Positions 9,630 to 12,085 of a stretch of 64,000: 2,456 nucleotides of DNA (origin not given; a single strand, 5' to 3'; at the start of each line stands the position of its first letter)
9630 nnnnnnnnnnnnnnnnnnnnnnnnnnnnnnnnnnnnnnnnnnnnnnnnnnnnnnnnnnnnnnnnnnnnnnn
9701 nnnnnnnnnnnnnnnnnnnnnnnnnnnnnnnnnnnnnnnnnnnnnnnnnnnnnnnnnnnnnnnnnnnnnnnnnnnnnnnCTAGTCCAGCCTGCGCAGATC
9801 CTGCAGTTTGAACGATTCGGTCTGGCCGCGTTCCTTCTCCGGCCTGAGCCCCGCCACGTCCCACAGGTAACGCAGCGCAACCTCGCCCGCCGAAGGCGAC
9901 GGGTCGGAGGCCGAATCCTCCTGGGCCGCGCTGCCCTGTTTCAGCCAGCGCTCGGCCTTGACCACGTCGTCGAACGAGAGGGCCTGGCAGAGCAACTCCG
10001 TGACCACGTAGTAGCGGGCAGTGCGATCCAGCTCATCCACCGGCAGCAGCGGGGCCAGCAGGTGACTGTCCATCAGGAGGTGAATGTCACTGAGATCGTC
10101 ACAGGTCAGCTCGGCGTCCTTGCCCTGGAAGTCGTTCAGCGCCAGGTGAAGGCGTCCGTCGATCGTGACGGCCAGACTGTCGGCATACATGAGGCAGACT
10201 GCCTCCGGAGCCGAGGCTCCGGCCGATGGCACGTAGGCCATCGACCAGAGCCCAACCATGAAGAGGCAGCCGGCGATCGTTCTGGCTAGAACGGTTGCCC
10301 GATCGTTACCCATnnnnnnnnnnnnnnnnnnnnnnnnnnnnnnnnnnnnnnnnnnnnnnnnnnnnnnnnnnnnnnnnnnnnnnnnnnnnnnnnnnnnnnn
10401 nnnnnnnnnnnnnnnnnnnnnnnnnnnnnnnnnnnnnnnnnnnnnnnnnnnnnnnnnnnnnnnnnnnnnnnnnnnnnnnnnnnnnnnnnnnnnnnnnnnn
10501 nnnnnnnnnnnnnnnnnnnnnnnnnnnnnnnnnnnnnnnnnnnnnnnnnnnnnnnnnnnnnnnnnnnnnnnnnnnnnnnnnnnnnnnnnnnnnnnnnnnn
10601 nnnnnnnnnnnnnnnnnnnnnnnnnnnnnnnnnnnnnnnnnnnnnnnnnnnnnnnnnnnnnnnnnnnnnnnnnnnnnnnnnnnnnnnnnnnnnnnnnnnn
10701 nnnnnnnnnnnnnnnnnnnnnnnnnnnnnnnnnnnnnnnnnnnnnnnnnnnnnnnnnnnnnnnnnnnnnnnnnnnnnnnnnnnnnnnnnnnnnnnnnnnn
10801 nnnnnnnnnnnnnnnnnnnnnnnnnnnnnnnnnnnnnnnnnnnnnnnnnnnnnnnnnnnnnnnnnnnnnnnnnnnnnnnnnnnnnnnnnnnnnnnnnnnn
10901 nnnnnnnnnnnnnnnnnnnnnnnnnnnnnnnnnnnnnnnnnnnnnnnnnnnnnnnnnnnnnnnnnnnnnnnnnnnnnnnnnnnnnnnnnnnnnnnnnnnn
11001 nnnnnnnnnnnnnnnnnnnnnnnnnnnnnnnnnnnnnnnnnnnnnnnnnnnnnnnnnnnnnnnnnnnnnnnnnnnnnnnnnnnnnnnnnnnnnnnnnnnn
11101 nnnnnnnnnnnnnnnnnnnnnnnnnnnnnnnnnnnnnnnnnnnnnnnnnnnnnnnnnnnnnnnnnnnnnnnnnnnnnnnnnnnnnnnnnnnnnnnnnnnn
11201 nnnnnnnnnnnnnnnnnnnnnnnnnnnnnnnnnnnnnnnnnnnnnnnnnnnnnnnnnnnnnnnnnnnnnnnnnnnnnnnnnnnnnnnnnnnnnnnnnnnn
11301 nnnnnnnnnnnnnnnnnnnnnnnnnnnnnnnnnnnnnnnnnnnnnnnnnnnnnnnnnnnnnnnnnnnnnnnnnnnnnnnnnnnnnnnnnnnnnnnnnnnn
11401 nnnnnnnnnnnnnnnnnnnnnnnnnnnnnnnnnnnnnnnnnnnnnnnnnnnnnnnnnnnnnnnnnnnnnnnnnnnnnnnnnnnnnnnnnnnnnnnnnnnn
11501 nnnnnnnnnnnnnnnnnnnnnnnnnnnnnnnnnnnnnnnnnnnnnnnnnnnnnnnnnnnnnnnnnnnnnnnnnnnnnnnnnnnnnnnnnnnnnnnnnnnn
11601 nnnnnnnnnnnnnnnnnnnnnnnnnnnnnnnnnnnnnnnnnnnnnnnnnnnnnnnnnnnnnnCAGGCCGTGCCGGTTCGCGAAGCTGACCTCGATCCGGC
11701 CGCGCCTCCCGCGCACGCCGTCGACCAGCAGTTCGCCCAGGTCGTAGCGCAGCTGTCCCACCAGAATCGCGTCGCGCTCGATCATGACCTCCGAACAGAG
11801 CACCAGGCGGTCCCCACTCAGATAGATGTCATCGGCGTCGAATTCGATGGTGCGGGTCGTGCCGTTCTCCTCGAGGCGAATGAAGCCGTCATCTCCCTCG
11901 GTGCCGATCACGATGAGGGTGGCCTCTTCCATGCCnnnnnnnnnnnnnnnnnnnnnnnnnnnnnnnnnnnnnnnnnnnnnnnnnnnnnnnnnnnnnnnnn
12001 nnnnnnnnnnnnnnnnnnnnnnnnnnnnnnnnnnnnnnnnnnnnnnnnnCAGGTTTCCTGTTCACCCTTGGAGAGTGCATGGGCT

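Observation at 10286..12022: Omp85-family barrel carrying an N-terminal bactofilin-like/beta-helical repeat domain instead of POTRA domains, coupled to a small secreted protein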

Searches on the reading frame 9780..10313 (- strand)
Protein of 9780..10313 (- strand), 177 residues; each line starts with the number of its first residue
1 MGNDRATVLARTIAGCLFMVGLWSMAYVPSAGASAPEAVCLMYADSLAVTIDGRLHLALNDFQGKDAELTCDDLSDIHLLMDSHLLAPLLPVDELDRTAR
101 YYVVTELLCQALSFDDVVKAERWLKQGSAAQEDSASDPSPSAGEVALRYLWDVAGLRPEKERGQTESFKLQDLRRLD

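Call 3: search_protein_families(library=pfam, proteins=[window:9780-10313:-], max_evalue=1)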
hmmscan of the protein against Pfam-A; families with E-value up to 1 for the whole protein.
window:9780-10313:- (177 aa): 0 families

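Call 14: search_protein_families(library=pfam, proteins=[window:9780-10313:-], max_evalue=10)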
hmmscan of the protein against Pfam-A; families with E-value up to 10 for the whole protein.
window:9780-10313:- (177 aa): 0 families

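Call 53: search_protein_families(library=ncbifam, proteins=[window:9780-10313:-], max_evalue=0.1)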
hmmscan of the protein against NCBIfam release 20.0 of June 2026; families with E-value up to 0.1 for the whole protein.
window:9780-10313:- (177 aa): 0 families

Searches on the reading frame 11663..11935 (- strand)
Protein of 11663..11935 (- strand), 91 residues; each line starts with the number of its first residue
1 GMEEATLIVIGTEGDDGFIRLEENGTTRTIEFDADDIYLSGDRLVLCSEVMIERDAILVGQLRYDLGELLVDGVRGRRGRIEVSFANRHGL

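Call 79: search_solved_structures(query=A7, max_evalue=10)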
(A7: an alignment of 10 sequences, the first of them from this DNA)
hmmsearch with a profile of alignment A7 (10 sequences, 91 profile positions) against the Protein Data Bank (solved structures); distinct sequences matched with E-value up to 10: 2.
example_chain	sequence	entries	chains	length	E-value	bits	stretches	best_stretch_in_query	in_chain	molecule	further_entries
6w3g_A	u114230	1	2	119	0.66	13.5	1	62-88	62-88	Rd1NTF2_04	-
1s29_A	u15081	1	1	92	0.76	13.3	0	12-59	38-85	La protein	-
